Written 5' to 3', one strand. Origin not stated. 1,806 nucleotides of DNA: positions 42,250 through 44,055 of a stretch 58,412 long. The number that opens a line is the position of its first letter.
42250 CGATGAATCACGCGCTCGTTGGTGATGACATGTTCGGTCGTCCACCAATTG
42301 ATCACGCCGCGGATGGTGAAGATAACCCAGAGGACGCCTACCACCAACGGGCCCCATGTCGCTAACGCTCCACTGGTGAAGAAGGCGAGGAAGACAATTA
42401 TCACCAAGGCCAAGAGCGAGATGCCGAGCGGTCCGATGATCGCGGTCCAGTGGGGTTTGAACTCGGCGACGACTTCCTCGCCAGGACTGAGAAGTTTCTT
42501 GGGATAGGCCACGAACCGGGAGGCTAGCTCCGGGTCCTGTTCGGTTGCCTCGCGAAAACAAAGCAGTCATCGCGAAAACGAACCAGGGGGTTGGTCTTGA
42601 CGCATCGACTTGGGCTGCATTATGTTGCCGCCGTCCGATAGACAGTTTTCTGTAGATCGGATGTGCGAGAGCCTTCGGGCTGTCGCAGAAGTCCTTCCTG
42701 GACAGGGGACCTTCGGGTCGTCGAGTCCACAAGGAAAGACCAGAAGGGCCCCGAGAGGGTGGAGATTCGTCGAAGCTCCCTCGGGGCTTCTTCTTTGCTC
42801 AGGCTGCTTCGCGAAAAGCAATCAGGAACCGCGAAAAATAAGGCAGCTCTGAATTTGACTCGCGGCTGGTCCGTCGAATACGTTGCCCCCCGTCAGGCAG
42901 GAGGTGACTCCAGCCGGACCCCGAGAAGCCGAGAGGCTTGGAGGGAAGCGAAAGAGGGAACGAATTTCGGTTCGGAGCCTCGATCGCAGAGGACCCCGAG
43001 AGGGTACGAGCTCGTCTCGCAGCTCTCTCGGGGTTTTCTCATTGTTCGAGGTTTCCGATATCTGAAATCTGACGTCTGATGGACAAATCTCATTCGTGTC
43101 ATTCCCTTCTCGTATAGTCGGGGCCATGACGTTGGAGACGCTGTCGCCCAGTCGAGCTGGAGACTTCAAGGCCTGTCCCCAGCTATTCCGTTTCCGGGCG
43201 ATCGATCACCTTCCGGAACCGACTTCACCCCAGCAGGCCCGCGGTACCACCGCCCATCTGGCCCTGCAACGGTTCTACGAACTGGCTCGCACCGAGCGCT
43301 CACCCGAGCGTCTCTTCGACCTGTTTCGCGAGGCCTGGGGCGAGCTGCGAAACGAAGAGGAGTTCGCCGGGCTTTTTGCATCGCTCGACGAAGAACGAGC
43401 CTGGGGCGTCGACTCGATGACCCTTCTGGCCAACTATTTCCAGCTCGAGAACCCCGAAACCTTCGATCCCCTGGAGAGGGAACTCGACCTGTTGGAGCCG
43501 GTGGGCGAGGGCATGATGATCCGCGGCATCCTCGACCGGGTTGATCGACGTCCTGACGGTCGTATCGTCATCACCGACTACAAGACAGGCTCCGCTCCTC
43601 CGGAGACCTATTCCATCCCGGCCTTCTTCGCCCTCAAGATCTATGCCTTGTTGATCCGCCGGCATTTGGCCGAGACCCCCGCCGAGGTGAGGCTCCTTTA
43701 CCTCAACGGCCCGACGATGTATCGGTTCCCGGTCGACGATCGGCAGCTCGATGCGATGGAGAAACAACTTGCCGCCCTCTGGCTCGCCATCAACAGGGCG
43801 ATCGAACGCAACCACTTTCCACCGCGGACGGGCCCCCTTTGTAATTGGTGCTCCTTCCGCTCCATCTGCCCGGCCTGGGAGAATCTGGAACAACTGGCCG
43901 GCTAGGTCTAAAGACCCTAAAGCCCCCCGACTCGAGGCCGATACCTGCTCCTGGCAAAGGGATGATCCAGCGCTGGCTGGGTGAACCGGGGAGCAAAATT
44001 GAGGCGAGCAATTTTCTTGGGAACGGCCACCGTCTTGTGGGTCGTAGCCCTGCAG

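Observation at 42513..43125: Largest non-coding gap contains two tandem paralogous modules: paired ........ boxes, promoter, structured RNA, terminator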

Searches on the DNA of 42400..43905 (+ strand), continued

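Call 39: search_with_rna_model(model_id=R1, sources=[L001, L002, L003, L004, L005, L006, L007, L008, L009, L010, L011, L012, L013, L014, L015, L016, L017, L018, L019, L020, L021, L022, L023, L024, L025, L026, L027, L028, L029, L030, L031, L032, L033, L034, L035, L036, L037, L038, L039, L040, L041, L042, L043, L044, L045, L046, L047, L048, L049, L050, L051, L052, L053, L054, L055, L056, L057, L058, L059, L060, L061, L062, L063, L064, L065, L066, L067, L068, L069, L070, L071, L072, L073, L074, L075, L076, L077, L078, L079, L080], max_evalue=0.0001)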
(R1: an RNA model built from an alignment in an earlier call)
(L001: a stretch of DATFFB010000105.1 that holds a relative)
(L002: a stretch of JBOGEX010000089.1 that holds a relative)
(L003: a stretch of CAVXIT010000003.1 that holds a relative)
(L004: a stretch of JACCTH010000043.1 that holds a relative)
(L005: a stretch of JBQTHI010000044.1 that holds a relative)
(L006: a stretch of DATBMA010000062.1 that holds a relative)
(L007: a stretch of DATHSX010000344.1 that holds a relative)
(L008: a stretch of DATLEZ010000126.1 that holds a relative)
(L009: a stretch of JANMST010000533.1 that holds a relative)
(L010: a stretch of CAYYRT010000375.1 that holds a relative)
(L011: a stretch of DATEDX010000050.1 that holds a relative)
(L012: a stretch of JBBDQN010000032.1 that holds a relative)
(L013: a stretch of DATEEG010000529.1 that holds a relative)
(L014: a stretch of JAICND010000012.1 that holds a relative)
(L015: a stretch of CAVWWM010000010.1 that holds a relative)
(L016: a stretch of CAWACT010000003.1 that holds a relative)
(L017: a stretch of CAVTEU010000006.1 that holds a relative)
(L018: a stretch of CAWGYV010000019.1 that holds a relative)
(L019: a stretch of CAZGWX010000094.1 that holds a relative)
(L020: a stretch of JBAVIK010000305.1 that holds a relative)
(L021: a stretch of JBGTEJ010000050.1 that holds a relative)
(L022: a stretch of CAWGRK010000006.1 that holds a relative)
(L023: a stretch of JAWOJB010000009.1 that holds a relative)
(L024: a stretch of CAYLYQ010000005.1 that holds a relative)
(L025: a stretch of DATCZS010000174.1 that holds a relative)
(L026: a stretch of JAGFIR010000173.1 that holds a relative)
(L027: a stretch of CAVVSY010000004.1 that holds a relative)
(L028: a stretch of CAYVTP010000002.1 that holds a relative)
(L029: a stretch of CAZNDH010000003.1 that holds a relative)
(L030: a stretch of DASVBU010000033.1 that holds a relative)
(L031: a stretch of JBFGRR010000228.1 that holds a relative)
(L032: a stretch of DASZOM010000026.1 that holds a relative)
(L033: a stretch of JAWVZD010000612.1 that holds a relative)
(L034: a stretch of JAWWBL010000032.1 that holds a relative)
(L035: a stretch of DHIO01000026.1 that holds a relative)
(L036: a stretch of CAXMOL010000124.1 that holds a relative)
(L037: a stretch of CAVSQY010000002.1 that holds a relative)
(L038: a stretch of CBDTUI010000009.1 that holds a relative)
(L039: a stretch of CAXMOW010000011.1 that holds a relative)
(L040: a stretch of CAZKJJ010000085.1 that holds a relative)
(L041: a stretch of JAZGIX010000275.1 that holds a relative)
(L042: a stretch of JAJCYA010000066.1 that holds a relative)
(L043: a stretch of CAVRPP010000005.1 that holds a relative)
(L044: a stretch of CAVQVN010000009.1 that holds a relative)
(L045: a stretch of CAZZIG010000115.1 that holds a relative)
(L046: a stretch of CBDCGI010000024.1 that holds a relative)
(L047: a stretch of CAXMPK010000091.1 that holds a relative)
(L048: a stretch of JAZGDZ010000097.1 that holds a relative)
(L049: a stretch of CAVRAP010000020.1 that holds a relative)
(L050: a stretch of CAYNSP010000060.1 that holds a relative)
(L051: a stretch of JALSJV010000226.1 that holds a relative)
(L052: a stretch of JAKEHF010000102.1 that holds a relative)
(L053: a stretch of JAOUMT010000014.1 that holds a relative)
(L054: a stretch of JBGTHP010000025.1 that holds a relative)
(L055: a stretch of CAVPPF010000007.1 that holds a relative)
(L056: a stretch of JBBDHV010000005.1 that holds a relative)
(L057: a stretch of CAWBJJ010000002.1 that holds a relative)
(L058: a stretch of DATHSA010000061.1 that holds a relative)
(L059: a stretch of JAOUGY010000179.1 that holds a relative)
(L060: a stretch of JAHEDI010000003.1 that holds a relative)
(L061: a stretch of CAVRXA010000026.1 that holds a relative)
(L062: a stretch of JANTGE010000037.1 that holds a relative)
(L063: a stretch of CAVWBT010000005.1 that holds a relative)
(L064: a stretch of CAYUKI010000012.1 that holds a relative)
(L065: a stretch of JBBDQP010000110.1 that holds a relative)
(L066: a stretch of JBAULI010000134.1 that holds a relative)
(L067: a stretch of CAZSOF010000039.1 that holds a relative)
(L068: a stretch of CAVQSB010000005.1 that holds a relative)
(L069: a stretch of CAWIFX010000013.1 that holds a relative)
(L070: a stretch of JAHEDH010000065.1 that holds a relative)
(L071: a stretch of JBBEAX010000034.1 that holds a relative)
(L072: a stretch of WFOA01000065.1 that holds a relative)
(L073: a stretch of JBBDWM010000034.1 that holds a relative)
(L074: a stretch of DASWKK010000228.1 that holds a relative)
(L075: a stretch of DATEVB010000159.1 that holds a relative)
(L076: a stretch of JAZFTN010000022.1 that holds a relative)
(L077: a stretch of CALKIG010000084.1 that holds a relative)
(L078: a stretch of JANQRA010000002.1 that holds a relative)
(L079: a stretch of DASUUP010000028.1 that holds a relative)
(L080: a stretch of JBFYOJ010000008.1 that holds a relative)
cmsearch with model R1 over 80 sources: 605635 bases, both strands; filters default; matches with E-value up to 0.0001: 201.
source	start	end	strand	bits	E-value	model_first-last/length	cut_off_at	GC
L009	3740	3892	+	150.3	3.5e-40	1-154/154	no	0.63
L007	3769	3922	+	150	4e-40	1-154/154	no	0.63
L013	253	405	+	149.1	7.4e-40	1-154/154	no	0.64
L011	3708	3860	-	149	7.9e-40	1-154/154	no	0.65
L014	2644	2796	-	147.1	2.7e-39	1-154/154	no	0.65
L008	3714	3866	+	146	5.6e-39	1-154/154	no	0.62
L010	2273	2425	-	145.8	6.5e-39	1-154/154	no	0.66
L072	328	484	-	144.4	1.5e-38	1-154/154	no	0.65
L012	3699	3851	-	141.9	8e-38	1-154/154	no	0.63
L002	3654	3804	-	141.6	9.9e-38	1-154/154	no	0.65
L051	107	263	-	141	1.4e-37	1-154/154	no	0.63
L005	3689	3839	-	139.6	3.5e-37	1-154/154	no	0.62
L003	3781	3935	+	136.6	2.5e-36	1-154/154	no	0.61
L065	4885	5037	+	135.1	6.5e-36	1-154/154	no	0.65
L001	3786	3937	+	133.4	2e-35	1-154/154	no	0.62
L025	3649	3803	-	132.7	3.3e-35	1-154/154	no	0.69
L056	4890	5042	+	128.5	4.9e-34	1-154/154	no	0.63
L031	1499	1650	-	126.9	1.4e-33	1-154/154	no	0.67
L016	3699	3855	-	126.7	1.6e-33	1-154/154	no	0.68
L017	3697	3853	-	125.5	3.5e-33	1-154/154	no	0.66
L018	2578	2734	-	124.4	7e-33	1-154/154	no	0.68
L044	3697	3856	-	123.9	9.6e-33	1-154/154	no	0.68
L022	3697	3853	-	123.4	1.4e-32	1-154/154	no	0.68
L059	889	1041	-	123.2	1.5e-32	1-154/154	no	0.65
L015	3698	3854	-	120.5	8.8e-32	1-154/154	no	0.66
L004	3764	3913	+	115.2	2.8e-30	1-154/154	no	0.59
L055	3697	3856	-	115.2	2.8e-30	1-154/154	no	0.67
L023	3148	3305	-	113.1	1.1e-29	1-154/154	no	0.69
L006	3719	3872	-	112.1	2e-29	1-154/154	no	0.7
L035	3696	3855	-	111.7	2.7e-29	1-154/154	no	0.68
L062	3144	3297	-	104.9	2.2e-27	1-154/154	no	0.66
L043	3700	3859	-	103.6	5.2e-27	1-154/154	no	0.69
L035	3420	3580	-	102.7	9.2e-27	1-154/154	no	0.62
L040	969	1114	-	97.5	2.7e-25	1-154/154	no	0.64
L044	2286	2446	-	95.3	1.1e-24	1-154/154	no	0.69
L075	1711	1870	-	93.6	3.5e-24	1-154/154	no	0.67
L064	3679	3838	-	92.8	6e-24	1-154/154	no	0.68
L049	2004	2164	-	92.3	7.9e-24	1-154/154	no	0.65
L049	2318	2478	-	92.3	7.9e-24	1-154/154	no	0.65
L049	2748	2908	-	92.3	7.9e-24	1-154/154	no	0.65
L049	3606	3766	-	92.3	7.9e-24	1-154/154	no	0.65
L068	2336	2496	-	91.8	1.2e-23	1-154/154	no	0.64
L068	3620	3780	-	91.6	1.3e-23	1-154/154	no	0.65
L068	2647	2807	-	91.2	1.6e-23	1-154/154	no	0.65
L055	2374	2534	-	90.7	2.3e-23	1-154/154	no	0.63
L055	3327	3487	-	90.7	2.3e-23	1-154/154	no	0.63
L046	3692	3841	-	86.1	4.6e-22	1-154/154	no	0.68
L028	3671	3821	-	86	5e-22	1-154/154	no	0.72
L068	2024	2186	-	85.1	8.9e-22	1-154/154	no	0.63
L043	2091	2251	-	84.5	1.3e-21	1-154/154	no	0.62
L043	2419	2579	-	84.5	1.3e-21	1-154/154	no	0.62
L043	3385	3545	-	84.5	1.3e-21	1-154/154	no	0.62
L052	3702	3849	-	83.8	2.1e-21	1-154/154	no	0.68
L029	3689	3838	-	80.3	2e-20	1-154/154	no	0.7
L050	3703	3855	-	80.3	2e-20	1-154/154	no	0.66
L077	584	757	-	78.1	8.5e-20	1-154/154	no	0.67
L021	3691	3839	-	77.4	1.3e-19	1-154/154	no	0.65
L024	483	611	-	77.3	1.4e-19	1-154/154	no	0.67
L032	2413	2559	-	76.1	3.1e-19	1-154/154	no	0.66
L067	1965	2114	-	76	3.4e-19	1-154/154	no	0.62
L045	1391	1537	-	74.7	7.7e-19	1-154/154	no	0.65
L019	3714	3843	-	74.3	1e-18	1-154/154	no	0.69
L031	921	1062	-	74.2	1.1e-18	1-154/154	no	0.68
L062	3524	3664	-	73.6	1.6e-18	1-154/154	no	0.7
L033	168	317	-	72.5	3.1e-18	1-154/154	no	0.7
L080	2625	2776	-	72.2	3.9e-18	1-154/154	no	0.68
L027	2414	2562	-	71.9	4.6e-18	1-154/154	no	0.7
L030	3697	3848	-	71.9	4.8e-18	1-154/154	no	0.68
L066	3660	3810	-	71.8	4.9e-18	1-154/154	no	0.66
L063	2946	3095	-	71.4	6.7e-18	1-154/154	no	0.67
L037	3658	3808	-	70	1.6e-17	1-154/154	no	0.68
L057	2519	2670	-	70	1.6e-17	1-154/154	no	0.7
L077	32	167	-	67.8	6.6e-17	1-154/154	no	0.62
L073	3207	3357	-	67.5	8.5e-17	1-154/154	no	0.66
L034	2610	2759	-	67.3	9.7e-17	1-154/154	no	0.69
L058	1807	1933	-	66.9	1.2e-16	1-154/154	no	0.72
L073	3690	3841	-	66.7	1.4e-16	1-154/154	no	0.65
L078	2407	2557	-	66.6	1.5e-16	1-154/154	no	0.64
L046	3108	3272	-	66.4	1.6e-16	1-154/154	no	0.66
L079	2358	2509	-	66.3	1.8e-16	1-154/154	no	0.64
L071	2399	2524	-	66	2.2e-16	1-154/154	no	0.71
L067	867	1033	-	65.1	3.9e-16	1-154/154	no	0.69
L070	2756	2906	-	65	4.2e-16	1-154/154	no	0.66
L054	3693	3856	-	64.9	4.5e-16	1-154/154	no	0.62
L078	1163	1329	-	64.7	5e-16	1-154/154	no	0.64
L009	3193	3342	-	63.6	1.1e-15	1-154/154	no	0.63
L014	2213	2363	-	63.1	1.5e-15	1-154/154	no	0.61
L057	3042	3189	-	63.1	1.5e-15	1-154/154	no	0.68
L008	3180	3329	-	62.5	2.2e-15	1-154/154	no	0.63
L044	2626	2730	-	62.3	2.4e-15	1-154/154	no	0.63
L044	3157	3261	-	62.3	2.4e-15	1-154/154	no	0.63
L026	306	457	-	62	3e-15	1-154/154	no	0.72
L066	3162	3283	-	61.7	3.6e-15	1-154/154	no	0.68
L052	2690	2851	-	61.3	4.6e-15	1-154/154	no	0.68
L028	2724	2876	-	61.2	4.9e-15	1-154/154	no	0.67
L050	2746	2895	-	60.4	8.2e-15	1-154/154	no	0.65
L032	1345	1532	-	60.2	9.7e-15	1-154/154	no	0.6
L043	2823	2959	-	59.9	1.1e-14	1-154/154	no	0.69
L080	2121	2250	-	59.4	1.6e-14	1-154/154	no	0.7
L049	3063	3200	-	58.9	2.2e-14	1-154/154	no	0.67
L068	3078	3215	-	58.9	2.2e-14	1-154/154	no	0.67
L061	3049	3200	-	58.5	2.8e-14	1-154/154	no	0.69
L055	2744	2881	-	58.4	3.1e-14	1-154/154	no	0.65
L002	2138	2299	+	58.3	3.3e-14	1-154/154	no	0.6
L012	3243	3393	-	57.6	5.2e-14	1-154/154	no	0.6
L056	5478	5629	+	57.4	5.7e-14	1-154/154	no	0.67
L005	3240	3377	-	57.3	6.3e-14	1-154/154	no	0.64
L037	3149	3270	-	56.8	8.8e-14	1-154/154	no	0.7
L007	5075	5224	+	56.4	1.2e-13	1-154/154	no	0.66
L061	2311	2473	-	56.3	1.2e-13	1-154/154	no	0.64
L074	2063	2215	-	56.2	1.3e-13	1-154/154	no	0.66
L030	3117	3279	-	55.2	2.5e-13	1-154/154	no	0.69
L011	3067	3218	-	54.8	3.3e-13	1-154/154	no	0.65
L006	3374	3473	-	53.8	6.3e-13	1-154/154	no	0.7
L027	1408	1579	-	53.7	6.5e-13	1-154/154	no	0.66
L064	3123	3258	-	53.5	7.5e-13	1-154/154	no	0.7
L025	2691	2816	-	53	1e-12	1-154/154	no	0.71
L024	2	78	-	53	1e-12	1-154/154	no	0.65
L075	1155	1290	-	52.9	1.1e-12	1-154/154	no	0.68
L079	1288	1409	-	52.8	1.2e-12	1-154/154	no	0.64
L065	5412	5567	+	52.7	1.2e-12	1-154/154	no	0.67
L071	1336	1476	-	52.7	1.3e-12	1-154/154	no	0.65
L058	498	697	-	52.7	1.3e-12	1-154/154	no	0.64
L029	3204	3367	-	52.6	1.3e-12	1-154/154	no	0.73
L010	1813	1962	-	52.4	1.5e-12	1-154/154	no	0.61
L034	3088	3268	-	51.3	3.1e-12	1-154/154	no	0.66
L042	2302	2458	-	50.9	4e-12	1-154/154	no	0.62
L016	2922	3068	-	50.9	4.2e-12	1-154/154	no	0.72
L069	3049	3175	-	50.8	4.4e-12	1-154/154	no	0.62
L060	2870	3067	-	50.8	4.4e-12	1-154/154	no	0.62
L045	288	483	-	50.7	4.6e-12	1-154/154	no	0.64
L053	3029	3155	-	50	7.4e-12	1-154/154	no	0.64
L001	3541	3690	+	49.7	9.1e-12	1-154/154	no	0.58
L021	2786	2950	-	49.6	9.5e-12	1-154/154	no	0.65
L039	1918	2048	-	49.4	1e-11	1-154/154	no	0.66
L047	1016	1171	-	49.2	1.2e-11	1-154/154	no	0.65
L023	2481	2530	-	48.4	2e-11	100-149/154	no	0.78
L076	55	127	-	48.3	2.2e-11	1-154/154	no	0.66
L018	1784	1930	-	48.1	2.5e-11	1-154/154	no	0.75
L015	2899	3045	-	48.1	2.5e-11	1-154/154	no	0.75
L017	2900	3046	-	48.1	2.5e-11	1-154/154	no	0.75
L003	3525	3663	+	48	2.6e-11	1-154/154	no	0.62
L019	3034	3108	-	47.7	3.2e-11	1-154/154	no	0.67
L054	2705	2833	-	47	5.1e-11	1-154/154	no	0.66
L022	2910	3056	-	46.8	5.7e-11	1-154/154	no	0.75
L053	3631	3789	-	46.6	6.8e-11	1-154/154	no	0.6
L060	3632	3785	-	46.5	7.1e-11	1-154/154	no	0.61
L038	3631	3784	-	46.5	7.3e-11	1-154/154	no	0.6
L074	3681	3829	-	46.2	8.8e-11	1-154/154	no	0.66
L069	3631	3789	-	45.7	1.2e-10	1-154/154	no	0.58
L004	3213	3357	+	43.9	3.8e-10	1-154/154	no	0.61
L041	2204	2331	-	42.2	1.2e-09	1-154/154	no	0.64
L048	2424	2581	-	39.7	5.8e-09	1-154/154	no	0.63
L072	269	383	+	38.5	1.3e-08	1-154/154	no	0.7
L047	1567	1638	-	36.1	6.3e-08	1-154/154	no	0.62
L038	2901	3038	-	35.7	8.1e-08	1-154/154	no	0.63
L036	2345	2474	-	35.6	8.4e-08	1-154/154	no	0.62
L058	419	553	+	34.7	1.5e-07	1-154/154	no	0.67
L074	3593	3736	+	33.7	2.8e-07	1-154/154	no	0.67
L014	2575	2698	+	33.4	3.6e-07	1-154/154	no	0.59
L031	872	976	+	32.7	5.4e-07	1-154/154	no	0.7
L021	2711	2841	+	32.2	7.9e-07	1-154/154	no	0.67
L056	4987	5107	-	32.1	8.3e-07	1-154/154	no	0.69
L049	1931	2059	+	31.8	1e-06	1-154/154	no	0.64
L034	2521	2665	+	30.9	1.8e-06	1-154/154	no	0.66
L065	4982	5148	-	30.5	2.4e-06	1-154/154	no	0.62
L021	3602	3746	+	30.3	2.8e-06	1-154/154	no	0.62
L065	5512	5642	-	29.8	3.6e-06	1-154/154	no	0.64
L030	3598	3752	+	29.7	4.1e-06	1-154/154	no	0.68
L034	2983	3143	+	29.5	4.4e-06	1-154/154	no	0.62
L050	2670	2801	+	29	6.2e-06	1-154/154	no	0.67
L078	2334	2462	+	28.9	6.6e-06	1-154/154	no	0.62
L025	2613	2746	+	28.7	7.6e-06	1-154/154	no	0.68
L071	1240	1391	+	28.6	7.8e-06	1-154/154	no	0.63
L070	3163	3308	-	28.6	7.9e-06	1-154/154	no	0.65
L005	3631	3743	+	28.6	7.9e-06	1-154/154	no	0.61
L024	226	368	-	28.6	8e-06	1-154/154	no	0.66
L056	5574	5700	-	28.5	8.6e-06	1-154/154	no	0.67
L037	3579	3713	+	28.4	9e-06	1-154/154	no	0.67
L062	3054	3199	+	28.4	9.5e-06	1-154/154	no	0.6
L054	2561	2760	+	27.8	1.3e-05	1-154/154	no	0.62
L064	3009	3178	+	27.7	1.5e-05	1-154/154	no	0.65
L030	3295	3451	-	27.7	1.5e-05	1-154/154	no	0.68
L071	2332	2454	+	27.6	1.5e-05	1-154/154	no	0.7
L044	3647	3752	+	27.5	1.6e-05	1-154/154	no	0.63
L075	1157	1205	+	27.5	1.7e-05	101-149/154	no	0.65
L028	2633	2779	+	27.5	1.7e-05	1-154/154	no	0.65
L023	2479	2526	+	27.4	1.7e-05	102-149/154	no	0.75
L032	2353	2468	+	27.4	1.7e-05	1-154/154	no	0.72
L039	2477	2625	-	27.3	1.9e-05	1-154/154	no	0.61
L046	3016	3163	+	27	2.3e-05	1-154/154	no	0.63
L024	377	538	+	26.5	3.1e-05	1-154/154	no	0.65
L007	4901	5060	+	26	4.3e-05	1-154/154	no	0.66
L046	3668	3747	+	25.8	4.9e-05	1-154/154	no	0.61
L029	3135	3259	+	25.2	7.2e-05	1-154/154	no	0.69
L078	1088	1218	+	25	8.4e-05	1-154/154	no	0.58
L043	2713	2878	+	25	8.7e-05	1-154/154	no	0.64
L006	3310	3429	+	24.9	8.8e-05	1-154/154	no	0.65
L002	3600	3708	+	24.9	9.1e-05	1-154/154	no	0.6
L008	3812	3951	-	24.9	9.2e-05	1-154/154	no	0.62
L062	3500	3579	+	24.8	9.8e-05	1-154/154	no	0.7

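Call 56: search_rna_families(source=L027, start=1380, end=2620, threshold=evalue, max_evalue=5)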
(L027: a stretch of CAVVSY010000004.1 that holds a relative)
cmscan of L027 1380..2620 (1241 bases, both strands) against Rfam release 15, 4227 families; matches with E-value up to 5: 5.
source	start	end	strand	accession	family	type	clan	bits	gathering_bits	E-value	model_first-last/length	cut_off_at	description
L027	2434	2516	+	RF03698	mir-2861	Gene; miRNA;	-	22.2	89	0.61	1-82/82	no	mir-2861 microRNA precursor family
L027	1977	2025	-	RF01273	sR34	Gene; snRNA; snoRNA; CD-box;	-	19.8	40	0.66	1-54/54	no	Small nucleolar RNA sR34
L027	1643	1670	+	RF01688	Actino-pnp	Cis-reg;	-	17.4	47.7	1.6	1-63/63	no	Actino-pnp RNA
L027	1917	1932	-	RF01100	PK-BYV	Cis-reg;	-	16.7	50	1.6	1-40/40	no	3'-terminal pseudoknot in BYV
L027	1665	1713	-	RF01022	mir-611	Gene; miRNA;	-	15.9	90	3.9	10-55/65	no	mir-611 microRNA precursor family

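Call 57: search_rna_families(source=L012, start=3200, end=3900, threshold=evalue, max_evalue=5)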
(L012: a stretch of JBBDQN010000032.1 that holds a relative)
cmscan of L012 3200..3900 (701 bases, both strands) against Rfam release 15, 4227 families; matches with E-value up to 5: 1.
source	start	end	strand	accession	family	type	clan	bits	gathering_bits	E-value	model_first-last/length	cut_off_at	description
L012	3382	3439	+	RF02814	Sso133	Gene; sRNA;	-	15.2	44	4.7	1-73/73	no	Sulfolobus sRNA133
